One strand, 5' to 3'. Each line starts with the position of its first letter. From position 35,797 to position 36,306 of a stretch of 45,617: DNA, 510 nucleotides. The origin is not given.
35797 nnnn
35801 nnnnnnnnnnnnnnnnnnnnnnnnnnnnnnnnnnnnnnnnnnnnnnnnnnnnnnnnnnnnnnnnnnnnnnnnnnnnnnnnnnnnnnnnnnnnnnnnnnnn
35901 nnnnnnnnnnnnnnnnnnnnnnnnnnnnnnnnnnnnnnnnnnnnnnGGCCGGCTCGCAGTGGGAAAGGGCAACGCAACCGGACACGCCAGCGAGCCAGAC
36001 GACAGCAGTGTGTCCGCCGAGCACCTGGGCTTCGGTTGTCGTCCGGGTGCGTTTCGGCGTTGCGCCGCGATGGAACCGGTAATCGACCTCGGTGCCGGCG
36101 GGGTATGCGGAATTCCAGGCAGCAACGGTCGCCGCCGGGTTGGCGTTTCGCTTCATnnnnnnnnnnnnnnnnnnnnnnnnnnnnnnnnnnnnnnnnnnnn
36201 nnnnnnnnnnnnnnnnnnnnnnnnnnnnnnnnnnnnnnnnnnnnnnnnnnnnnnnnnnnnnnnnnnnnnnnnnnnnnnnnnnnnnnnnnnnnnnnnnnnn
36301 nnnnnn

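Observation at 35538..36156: Phage-encoded CsrA/RsmA homolog fused to a domain that is duplicated as the adjacent stand-alone gene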

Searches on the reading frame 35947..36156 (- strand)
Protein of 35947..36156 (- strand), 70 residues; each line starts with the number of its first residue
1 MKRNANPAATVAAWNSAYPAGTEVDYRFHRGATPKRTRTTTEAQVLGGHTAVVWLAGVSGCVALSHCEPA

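Call 3: search_protein_families(library=pfam, proteins=[window:35947-36156:-], max_evalue=1)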
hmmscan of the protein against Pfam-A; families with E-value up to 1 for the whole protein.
seq(70 aa): 0 families

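Call 12: search_protein_families(library=phrogs, proteins=[window:35947-36156:-], max_evalue=1)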
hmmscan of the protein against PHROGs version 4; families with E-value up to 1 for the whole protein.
seq(70 aa): 4 families
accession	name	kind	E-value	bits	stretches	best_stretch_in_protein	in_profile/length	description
phrog_9165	-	unknown function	4.1e-51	172.1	1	1-70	1-70/70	-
phrog_5527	-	transcription regulation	2.1e-12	48.2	1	3-67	55-119/123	transcriptional regulator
phrog_19503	-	unknown function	0.02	16.2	1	11-69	10-69/158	-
phrog_9340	-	unknown function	0.08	13.8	1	33-66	9-39/43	-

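Call 13: find_homologous_proteins(query=window:35947-36156:-, max_evalue=0.01)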
Query seq(70 aa) (70 aa): 31 proteins with E <= 0.01 among 32 candidates.
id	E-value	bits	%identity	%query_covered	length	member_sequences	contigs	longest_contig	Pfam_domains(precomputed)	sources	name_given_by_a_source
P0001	2.4e-40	153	99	100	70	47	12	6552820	-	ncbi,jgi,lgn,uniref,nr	ncbi:hypothetical protein [Pseudomonas aeruginosa]|uniref:hypothetical protein n=1 Tax=Pseudomonas a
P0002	9.3e-39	148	96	100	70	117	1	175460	-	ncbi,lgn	-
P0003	9.0e-38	144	96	100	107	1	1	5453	-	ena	-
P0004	1.1e-31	125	94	89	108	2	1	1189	-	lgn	-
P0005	9.6e-29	116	87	100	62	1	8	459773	-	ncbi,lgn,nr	ncbi:hypothetical protein FA145_06390 [Pseudomonas aeruginosa]|nr:hypothetical protein [Pseudomonas 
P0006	1.9e-27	112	91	80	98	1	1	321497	-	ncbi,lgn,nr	ncbi:TPA: hypothetical protein SMS62_002564 [Pseudomonas aeruginosa]|nr:hypothetical protein [Pseudo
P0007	2.1e-24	102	75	99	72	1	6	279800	-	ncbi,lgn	ncbi:TPA: hypothetical protein ACU6E5_002774 [Pseudomonas aeruginosa]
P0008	2.3e-22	96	72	96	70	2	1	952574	-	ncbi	ncbi:hypothetical protein ACEOIB_11765 [Pseudomonas aeruginosa]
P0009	2.7e-21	92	72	96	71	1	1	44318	-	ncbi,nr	ncbi:hypothetical protein MW371_005849 [Pseudomonas aeruginosa]|nr:hypothetical protein [Pseudomonas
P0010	3.3e-21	92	96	67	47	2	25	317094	-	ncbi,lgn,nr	ncbi:hypothetical protein [Pseudomonas aeruginosa]|nr:hypothetical protein [Pseudomonas aeruginosa]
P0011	1.9e-20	90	89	67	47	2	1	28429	-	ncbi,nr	ncbi:TPA: hypothetical protein L4U61_004942, partial [Pseudomonas aeruginosa]|nr:hypothetical protei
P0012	4.1e-18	82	75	79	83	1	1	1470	-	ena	-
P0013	1.7e-17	80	67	100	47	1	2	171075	-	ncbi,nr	ncbi:TPA: hypothetical protein ACGJTN_002749 [Pseudomonas aeruginosa]|nr:hypothetical protein [Pseud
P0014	2.4e-15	74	100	50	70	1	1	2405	-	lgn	-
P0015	3.2e-12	64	53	97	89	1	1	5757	-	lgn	-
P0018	3.3e-11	60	49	97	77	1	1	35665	-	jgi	jgi:hypothetical protein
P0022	1.5e-10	58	53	83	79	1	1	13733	-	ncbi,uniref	ncbi:hypothetical protein GCM10010412_099140 [Nonomuraea recticatena]|uniref:Uncharacterized protein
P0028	9.7e-10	56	50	99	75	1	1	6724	-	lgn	-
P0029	2.3e-9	55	55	84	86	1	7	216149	-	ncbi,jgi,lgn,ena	-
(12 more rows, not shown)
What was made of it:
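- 35944..36156 (-): Free X gene: 70-aa stand-alone paralog (F116 gp25), a typical family member that keeps G21, T39, G48-H49-T50, C61 and H66. 49-58% identity to metagenomic homologs (call 13).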

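Call 25: predict_structure(alignment_id=A1)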
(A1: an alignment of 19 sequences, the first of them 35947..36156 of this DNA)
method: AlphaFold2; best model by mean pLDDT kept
length: 70 residues; sequences in the alignment: 19
mean_pLDDT: 90.1   pTM: 0.73
mean pLDDT of the five models: 90.1, 90.0, 89.7, 89.2, 88.4
residues with pLDDT >= 90: 55; 70-90: 10; 50-70: 3; < 50: 2
segments of 3 or more residues with pLDDT < 50: none
pLDDT, mean of each block of 10 residues (from residue 1): 69 95 93 94 93 94 93
secondary structure, 60 per line:
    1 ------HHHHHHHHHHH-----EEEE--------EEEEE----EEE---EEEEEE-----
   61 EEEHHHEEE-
elements in order: H7-17 E23-26 E35-39 E44-46 E50-55 E61-63 E67-69
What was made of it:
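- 35944..36156 (-): AF2 pLDDT 90, pTM 0.73 (call 25).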

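Call 27: search_protein_representatives(alignment_id=A1)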
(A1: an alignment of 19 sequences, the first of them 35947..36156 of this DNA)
Query: 19 sequences, 74 profile positions. Proteins with E-value up to 0.001 (for the whole library): 3092; up to 1e-10: 1031; up to 1e-30: 0. The best 150 are listed.
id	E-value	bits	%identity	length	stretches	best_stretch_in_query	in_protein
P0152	1.6e-27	111.0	-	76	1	2-71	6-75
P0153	2.3e-27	110.5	-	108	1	1-71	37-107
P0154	8.5e-27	108.7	-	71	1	12-73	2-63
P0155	1.7e-25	104.5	-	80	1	9-72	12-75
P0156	2.2e-25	104.2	-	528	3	4-72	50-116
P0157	3.3e-25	103.6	-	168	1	3-72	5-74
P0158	3.8e-25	103.4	-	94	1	4-72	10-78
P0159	5.3e-25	102.9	-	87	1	3-71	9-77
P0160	6.0e-25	102.7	-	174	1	2-71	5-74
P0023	6.3e-25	102.7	-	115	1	2-72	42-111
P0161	1.1e-24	101.9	-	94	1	5-70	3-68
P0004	1.2e-24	101.7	-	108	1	1-64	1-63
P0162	1.3e-24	101.7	-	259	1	4-71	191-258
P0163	1.5e-24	101.5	-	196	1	2-72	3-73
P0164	1.6e-24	101.4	-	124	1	2-72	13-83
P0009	2.4e-24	100.8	-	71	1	1-72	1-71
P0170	8.9e-24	99.0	-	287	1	11-72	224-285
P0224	4.1e-21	90.5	-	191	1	8-71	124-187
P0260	4.5e-20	87.1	-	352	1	2-72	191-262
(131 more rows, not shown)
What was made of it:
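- Family size: 3,092 cluster representatives at E<=1e-3 and 1,031 at E<=1e-10 (call 27).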

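Call 33: search_protein_families(library=pfam, alignment_id=A2, max_evalue=0.001)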
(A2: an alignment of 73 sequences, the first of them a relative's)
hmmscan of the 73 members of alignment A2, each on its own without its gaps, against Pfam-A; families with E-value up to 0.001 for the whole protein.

A. member 1, P0170 (287 aa): 0 families

B. families by the number of members that match (of 73 scanned): 5 families
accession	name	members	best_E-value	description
PF24623.2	Phage_zn_bind_8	2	4.7e-09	Putative DNA-binding phage zinc finger domain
PF14216.11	DUF4326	1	1.3e-13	Domain of unknown function (DUF4326)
PF16515.11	HIP1_clath_bdg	1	2.4e-06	Clathrin-binding domain of Huntingtin-interacting protein 1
PF13870.11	CCDC113_CCDC96_CC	1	0.00019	CCDC113/CCDC96, coiled-coil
PF18057.6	DUF5594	1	0.0006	Domain of unknown function (DUF5594)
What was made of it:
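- Family members are fused to very heterogeneous partners (call 33).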

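Call 34: search_solved_structures(query=A1, max_evalue=1)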
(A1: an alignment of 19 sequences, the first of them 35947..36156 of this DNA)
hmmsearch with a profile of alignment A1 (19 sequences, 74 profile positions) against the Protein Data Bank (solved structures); distinct sequences matched with E-value up to 1: 2.
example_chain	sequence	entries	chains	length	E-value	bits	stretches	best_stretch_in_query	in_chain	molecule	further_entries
3g87_A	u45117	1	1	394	3.5e-09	39.4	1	7-70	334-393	Malonyl CoA-acyl carrier protein transacylase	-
5jp6_A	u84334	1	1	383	0.19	14.6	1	20-53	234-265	Putative polysaccharide deacetylase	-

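Call 35: search_protein_families(library=ncbifam, proteins=[window:35947-36156:-, P0152, P0155, P0018, P0028], max_evalue=0.1)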
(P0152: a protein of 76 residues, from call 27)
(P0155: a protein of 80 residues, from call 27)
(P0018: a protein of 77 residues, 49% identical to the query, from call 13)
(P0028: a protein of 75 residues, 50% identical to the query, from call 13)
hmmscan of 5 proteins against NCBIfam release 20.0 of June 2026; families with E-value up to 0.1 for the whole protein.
seq(70 aa): 0 families

P0152 (76 aa): 0 families

P0155 (80 aa): 1 family
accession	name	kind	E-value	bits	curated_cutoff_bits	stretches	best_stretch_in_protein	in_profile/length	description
NF042977.1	AcphenoCarb_ApcE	equivalog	0.032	13.5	450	1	14-73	177-239/293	acetophenone carboxylase subunit epsilon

P0018 (77 aa): 0 families

P0028 (75 aa): 0 families

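Call 37: search_solved_structures(query=A1, max_evalue=0.001, show_alignments=1)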
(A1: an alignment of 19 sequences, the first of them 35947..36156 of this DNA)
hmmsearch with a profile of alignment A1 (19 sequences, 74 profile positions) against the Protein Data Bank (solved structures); distinct sequences matched with E-value up to 0.001: 1.
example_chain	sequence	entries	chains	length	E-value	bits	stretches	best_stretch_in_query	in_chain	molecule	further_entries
3g87_A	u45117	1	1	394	3.5e-09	39.4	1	7-70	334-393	Malonyl CoA-acyl carrier protein transacylase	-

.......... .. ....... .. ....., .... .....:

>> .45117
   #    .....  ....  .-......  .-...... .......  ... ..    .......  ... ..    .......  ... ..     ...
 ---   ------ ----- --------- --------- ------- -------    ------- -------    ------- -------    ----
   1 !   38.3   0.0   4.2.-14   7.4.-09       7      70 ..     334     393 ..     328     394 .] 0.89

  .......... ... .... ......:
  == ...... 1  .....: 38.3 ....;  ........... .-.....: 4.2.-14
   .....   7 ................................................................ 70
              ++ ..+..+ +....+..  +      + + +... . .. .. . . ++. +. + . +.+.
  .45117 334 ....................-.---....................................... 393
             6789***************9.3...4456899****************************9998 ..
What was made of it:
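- Closest known: C-terminal residues 334-393 of PDB 3g87. Same: It is the only solved-structure entry whose sequence matches the X family profile (E 3.5e-9; calls 34, 37).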

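Call 39: fold_search(model_id=the predicted structure, library=pdb)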
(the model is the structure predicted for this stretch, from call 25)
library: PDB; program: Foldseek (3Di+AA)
matches with E <= 10: 639; with E <= 0.001: 0
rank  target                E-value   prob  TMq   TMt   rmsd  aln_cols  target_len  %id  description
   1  6kcp_D                4.7e-02  0.97  0.42  0.36   3.8        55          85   18  Shuguo PWWP in complex with ssDNA (released 2020-07-01)
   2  6kco_H                8.7e-02  0.92  0.40  0.36   3.9        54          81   18  Shuguo PWWP in complex with ssDNA (released 2020-07-01)
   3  6kco_G                1.0e-01  0.92  0.40  0.36   4.0        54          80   18  Shuguo PWWP in complex with ssDNA (released 2020-07-01)
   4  6kco_A                1.3e-01  0.91  0.41  0.36   3.7        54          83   18  Shuguo PWWP in complex with ssDNA (released 2020-07-01)
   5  2lto_MODEL_1_A        1.3e-01  0.91  0.46  0.53   3.5        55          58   25  TDRD3 complex (released 2013-01-16)
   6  3pmt                  1.4e-01  0.92  0.45  0.54   3.8        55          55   24  Crystal structure of the Tudor domain of human Tudor domain-containing protein 3 (released 2010-12-01)
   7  6kco_J                1.5e-01  0.89  0.40  0.36   3.8        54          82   18  Shuguo PWWP in complex with ssDNA (released 2020-07-01)
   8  6kco_C                1.8e-01  0.85  0.40  0.36   3.8        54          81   18  Shuguo PWWP in complex with ssDNA (released 2020-07-01)
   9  6kd6_B                1.8e-01  0.82  0.39  0.34   4.0        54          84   18  Shuguo PWWP domain (released 2020-07-01)
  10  2lcc_MODEL_1_A        1.9e-01  0.94  0.52  0.48   3.5        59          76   17  Solution structure of RBBP1 chromobarrel domain (released 2012-02-08)
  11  6kd6_D                1.9e-01  0.84  0.39  0.35   4.2        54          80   18  Shuguo PWWP domain (released 2020-07-01)
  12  8qkh_S                2.3e-01  0.98  0.56  0.29   2.8        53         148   15  Neck of phage 812 virion (C6) (released 2024-09-25)
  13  3pnw_F                2.3e-01  0.84  0.44  0.54   4.0        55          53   24  Crystal Structure of the tudor domain of human TDRD3 in complex with an anti-TDRD3 FAB (released 2010-12-01)
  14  9fnd_X                2.5e-01  0.85  0.55  0.15   4.5        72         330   11  Transcriptional activator PafBC bound to mycobacterial RNA polymerase (released 2025-02-12)
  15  5yj8                  2.6e-01  0.89  0.48  0.54   3.7        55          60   25  Identification of a small molecule inhibitor for the Tudor domain of TDRD3 (released 2018-05-02)
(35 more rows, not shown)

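Call 45: search_dna_similar(query=window:35947-36156:-, collection=phages, mode=protein, max_evalue=0.001, max_rows=60, rows=spread)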
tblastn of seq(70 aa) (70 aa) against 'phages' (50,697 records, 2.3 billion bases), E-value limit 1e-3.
Records with a match: 45; places in all: 79; records where one place covers at least 80% of the query: 45.
Best place of each record, by identity: >=99% 18; 95-99% 15; 90-95% 1; <60% 11.
By first word of the organism name: Pseudomonas 45.
By host as written in the record: Pseudomonas aeruginosa 22; - 7; Pseudomonas aeruginosa PAO1 4; Pseudomonas aeruginosa HIM-6 2; Pseudomonas sp. 2; carbapenem-resistant Pseudomonas aeruginosa YMC11/07/P54 2; Pseudomonas aeruginosa PAO1k 1; Pseudomonas aeruginosa PACL 1; and 4 more.
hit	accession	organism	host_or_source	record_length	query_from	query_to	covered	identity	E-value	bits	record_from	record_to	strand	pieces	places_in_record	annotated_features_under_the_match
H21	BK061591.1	Pseudomonas phage vB_PaeP-D14S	Pseudomonas aeruginosa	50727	1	70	100%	100.0%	2e-40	144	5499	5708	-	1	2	phage protein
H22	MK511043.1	Pseudomonas phage vB_Pae_BR228a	Pseudomonas aeruginosa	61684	1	70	100%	100.0%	2e-40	144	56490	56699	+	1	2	hypothetical protein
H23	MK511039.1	Pseudomonas phage vB_Pae_CF24a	Pseudomonas aeruginosa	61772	1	70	100%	100.0%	2e-40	144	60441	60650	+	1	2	hypothetical protein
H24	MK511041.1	Pseudomonas phage vB_Pae_CF69a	Pseudomonas aeruginosa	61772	1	70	100%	100.0%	2e-40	144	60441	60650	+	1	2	hypothetical protein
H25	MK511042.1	Pseudomonas phage vB_Pae_CF126a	Pseudomonas aeruginosa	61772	1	70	100%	100.0%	2e-40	144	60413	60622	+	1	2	hypothetical protein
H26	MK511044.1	Pseudomonas phage vB_Pae_BR197a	Pseudomonas aeruginosa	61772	1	70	100%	100.0%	2e-40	144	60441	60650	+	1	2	hypothetical protein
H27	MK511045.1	Pseudomonas phage vB_Pae_BR208a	Pseudomonas aeruginosa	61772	1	70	100%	100.0%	2e-40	144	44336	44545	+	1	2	hypothetical protein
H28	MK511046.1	Pseudomonas phage vB_Pae_BR313a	Pseudomonas aeruginosa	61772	1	70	100%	100.0%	2e-40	144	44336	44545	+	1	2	hypothetical protein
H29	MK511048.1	Pseudomonas phage vB_Pae_BR320a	Pseudomonas aeruginosa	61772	1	70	100%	100.0%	2e-40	144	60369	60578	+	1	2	hypothetical protein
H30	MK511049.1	Pseudomonas phage vB_Pae_BR326a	Pseudomonas aeruginosa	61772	1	70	100%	100.0%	2e-40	144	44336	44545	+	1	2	hypothetical protein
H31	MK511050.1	Pseudomonas phage vB_Pae_BR150a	Pseudomonas aeruginosa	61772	1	70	100%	100.0%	2e-40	144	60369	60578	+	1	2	hypothetical protein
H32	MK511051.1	Pseudomonas phage vB_Pae_BR181a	Pseudomonas aeruginosa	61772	1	70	100%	100.0%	2e-40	144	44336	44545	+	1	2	hypothetical protein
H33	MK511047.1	Pseudomonas phage vB_Pae_BR319b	Pseudomonas aeruginosa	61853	1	70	100%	100.0%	2e-40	144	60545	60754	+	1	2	hypothetical protein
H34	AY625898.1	Pseudomonas phage F116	-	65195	1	70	100%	100.0%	2e-40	144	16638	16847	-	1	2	unknown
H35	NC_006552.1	Pseudomonas phage F116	Pseudomonas aeruginosa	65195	1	70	100%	100.0%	2e-40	144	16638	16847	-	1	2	hypothetical protein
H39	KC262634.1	Pseudomonas phage H66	Pseudomonas aeruginosa HIM-6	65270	1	70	100%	98.6%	9e-40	142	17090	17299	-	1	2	hypothetical protein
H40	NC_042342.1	Pseudomonas phage H66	Pseudomonas aeruginosa HIM-6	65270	1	70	100%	98.6%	9e-40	142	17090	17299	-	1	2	hypothetical protein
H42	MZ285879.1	Pseudomonas phage PA8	Pseudomonas aeruginosa PAO1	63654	1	70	100%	97.1%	7e-39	140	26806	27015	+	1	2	hypothetical protein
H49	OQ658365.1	Pseudomonas phage sp.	Pseudomonas aeruginosa PACL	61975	1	70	100%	95.7%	5e-39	140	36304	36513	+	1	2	global regulatory protein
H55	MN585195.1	Pseudomonas phage AUS531phi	Pseudomonas aeruginosa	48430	3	67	93%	47.7%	8e-11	61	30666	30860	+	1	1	bacteriophage control infection protein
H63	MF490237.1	Pseudomonas phage vB_PaeP_E220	-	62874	3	67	93%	43.1%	4e-9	56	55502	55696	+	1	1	hypothetical protein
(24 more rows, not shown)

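Call 46: get_annotated_region(hit=H55, flank=3000)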
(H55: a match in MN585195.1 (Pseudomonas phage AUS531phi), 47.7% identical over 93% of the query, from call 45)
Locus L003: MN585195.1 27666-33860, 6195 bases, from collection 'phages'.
description: Pseudomonas phage AUS531phi, complete genome.
organism: Pseudomonas phage AUS531phi (NCBI taxid 2663264)
taxonomy: Viruses; Duplodnaviria; Heunggongvirae; Uroviricota; Caudoviricetes
host: Pseudomonas aeruginosa; source: -; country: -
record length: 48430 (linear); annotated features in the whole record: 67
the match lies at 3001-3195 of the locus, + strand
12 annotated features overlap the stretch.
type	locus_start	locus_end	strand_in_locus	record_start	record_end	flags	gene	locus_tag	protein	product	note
CDS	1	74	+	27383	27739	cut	-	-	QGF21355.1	hypothetical protein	-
CDS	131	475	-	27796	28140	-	-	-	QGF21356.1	hypothetical protein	Hypothetical protein, DUF4175 domain protein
CDS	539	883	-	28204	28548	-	-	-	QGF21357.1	hypothetical protein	Phage protein. DUF1654 domain protein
CDS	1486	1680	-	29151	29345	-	-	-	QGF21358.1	GNAT family N-acetyltransferase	-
CDS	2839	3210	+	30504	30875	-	-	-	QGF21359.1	bacteriophage control infection protein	bci, bacteriophage control infection protein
CDS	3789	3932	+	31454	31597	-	-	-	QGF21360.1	hypothetical protein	-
CDS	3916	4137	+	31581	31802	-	-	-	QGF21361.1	hypothetical protein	-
CDS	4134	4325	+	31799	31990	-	-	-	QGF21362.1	hypothetical protein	-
CDS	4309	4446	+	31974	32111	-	-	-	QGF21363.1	hypothetical protein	-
CDS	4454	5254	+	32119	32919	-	-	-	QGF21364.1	PD-(D/E)XK nuclease superfamily protein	PD-(D/E)XK nuclease superfamily; Cas 4 (CRISPR cas)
CDS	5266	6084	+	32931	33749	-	-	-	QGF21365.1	RecT superfamily protein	-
CDS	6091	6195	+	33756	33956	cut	-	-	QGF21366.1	hypothetical protein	-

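Call 47: get_annotated_region(hit=H63, flank=3000)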
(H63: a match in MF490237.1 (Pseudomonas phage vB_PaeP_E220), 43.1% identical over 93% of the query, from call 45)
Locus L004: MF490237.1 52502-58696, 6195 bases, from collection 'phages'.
description: Pseudomonas phage vB_PaeP_E220, complete genome.
organism: Pseudomonas phage vB_PaeP_E220 (NCBI taxid 2034343)
taxonomy: Viruses; Duplodnaviria; Heunggongvirae; Uroviricota; Caudoviricetes; Hollowayvirus
host: -; source: -; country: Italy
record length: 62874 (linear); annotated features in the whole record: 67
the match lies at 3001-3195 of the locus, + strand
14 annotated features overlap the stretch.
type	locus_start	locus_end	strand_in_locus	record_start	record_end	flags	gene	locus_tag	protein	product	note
CDS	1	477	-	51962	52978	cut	-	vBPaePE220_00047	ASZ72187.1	hypothetical protein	-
CDS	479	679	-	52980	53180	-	-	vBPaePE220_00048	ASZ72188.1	regulatory protein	cro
CDS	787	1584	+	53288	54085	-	-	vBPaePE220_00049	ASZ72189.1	repressor protein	CI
CDS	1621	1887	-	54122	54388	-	-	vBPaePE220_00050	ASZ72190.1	hypothetical protein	-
CDS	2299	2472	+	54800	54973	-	-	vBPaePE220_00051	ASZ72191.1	hypothetical protein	-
CDS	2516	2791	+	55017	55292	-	-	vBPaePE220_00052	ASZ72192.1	hypothetical protein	-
CDS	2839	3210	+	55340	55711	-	-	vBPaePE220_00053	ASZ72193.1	hypothetical protein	-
CDS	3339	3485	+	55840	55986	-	-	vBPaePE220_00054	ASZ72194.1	hypothetical protein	-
CDS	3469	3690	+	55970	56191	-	-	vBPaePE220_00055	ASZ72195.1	hypothetical protein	-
CDS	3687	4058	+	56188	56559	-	-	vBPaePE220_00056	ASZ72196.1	hypothetical protein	-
CDS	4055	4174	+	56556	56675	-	-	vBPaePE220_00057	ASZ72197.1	hypothetical protein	-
CDS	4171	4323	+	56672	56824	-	-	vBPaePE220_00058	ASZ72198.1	hypothetical protein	-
CDS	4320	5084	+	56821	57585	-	-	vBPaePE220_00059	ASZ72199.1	hypothetical protein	-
CDS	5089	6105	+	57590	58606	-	-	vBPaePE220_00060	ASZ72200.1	hypothetical protein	-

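Call 48: get_annotated_region(hit=H42, flank=2500)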
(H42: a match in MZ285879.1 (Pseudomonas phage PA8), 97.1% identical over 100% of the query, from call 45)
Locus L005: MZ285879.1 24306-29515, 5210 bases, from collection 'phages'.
description: Pseudomonas phage PA8, complete genome.
organism: Pseudomonas phage PA8 (NCBI taxid 2860997)
taxonomy: Viruses; Duplodnaviria; Heunggongvirae; Uroviricota; Caudoviricetes; Hollowayvirus
host: Pseudomonas aeruginosa PAO1; source: wastewater; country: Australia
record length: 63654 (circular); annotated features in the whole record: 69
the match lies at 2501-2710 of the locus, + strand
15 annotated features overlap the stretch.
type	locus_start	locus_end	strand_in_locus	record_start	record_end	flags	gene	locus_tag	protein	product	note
CDS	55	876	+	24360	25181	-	prtR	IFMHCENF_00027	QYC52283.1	HTH-type transcriptional regulator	dbxref COG:COG2932; HTH-type transcriptional regulator PrtR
CDS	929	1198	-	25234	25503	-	-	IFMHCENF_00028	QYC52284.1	hypothetical protein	-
CDS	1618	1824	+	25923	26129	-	-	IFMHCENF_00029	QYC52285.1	hypothetical protein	-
CDS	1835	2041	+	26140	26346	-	-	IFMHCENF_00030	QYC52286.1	hypothetical protein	-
CDS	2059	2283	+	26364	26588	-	-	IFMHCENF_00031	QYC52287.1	hypothetical protein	-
CDS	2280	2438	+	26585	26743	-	-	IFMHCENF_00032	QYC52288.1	hypothetical protein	-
CDS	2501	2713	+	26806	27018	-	-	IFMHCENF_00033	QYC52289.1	hypothetical protein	-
CDS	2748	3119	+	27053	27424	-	csrA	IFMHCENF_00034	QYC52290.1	translational regulator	dbxref COG:COG1551; translational regulator CsrA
CDS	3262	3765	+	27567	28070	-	-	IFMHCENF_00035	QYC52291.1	hypothetical protein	-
CDS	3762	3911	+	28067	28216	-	-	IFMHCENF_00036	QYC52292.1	hypothetical protein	-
CDS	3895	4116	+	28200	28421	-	-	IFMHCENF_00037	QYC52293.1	hypothetical protein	-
CDS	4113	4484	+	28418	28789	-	-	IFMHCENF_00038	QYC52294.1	hypothetical protein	-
CDS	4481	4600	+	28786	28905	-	-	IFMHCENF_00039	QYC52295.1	hypothetical protein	-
CDS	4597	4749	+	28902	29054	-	-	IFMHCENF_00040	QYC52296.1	hypothetical protein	-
CDS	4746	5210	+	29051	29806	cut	-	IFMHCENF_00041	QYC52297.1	hypothetical protein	-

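Call 51: find_encoding_contigs(protein=P0008, flank=3000, max_places=3)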
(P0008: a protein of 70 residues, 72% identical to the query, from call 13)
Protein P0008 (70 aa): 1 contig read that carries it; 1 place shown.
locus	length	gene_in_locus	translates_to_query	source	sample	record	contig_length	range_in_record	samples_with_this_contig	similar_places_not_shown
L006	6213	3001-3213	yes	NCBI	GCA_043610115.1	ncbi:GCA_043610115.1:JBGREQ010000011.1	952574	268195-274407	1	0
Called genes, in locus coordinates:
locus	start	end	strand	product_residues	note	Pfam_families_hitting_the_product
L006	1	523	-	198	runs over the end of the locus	-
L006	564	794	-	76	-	PF12844:HTH_19, PF13560:HTH_31, PF01381:HTH_3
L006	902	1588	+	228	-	PF01381:HTH_3, PF13560:HTH_31, PF00717:Peptidase_S24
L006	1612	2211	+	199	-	-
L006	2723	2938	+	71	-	-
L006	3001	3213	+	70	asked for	-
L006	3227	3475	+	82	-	-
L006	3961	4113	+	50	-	-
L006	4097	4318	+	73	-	-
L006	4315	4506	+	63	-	-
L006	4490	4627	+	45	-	-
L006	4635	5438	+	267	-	PF12705:PDDEXK_1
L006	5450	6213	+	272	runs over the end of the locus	-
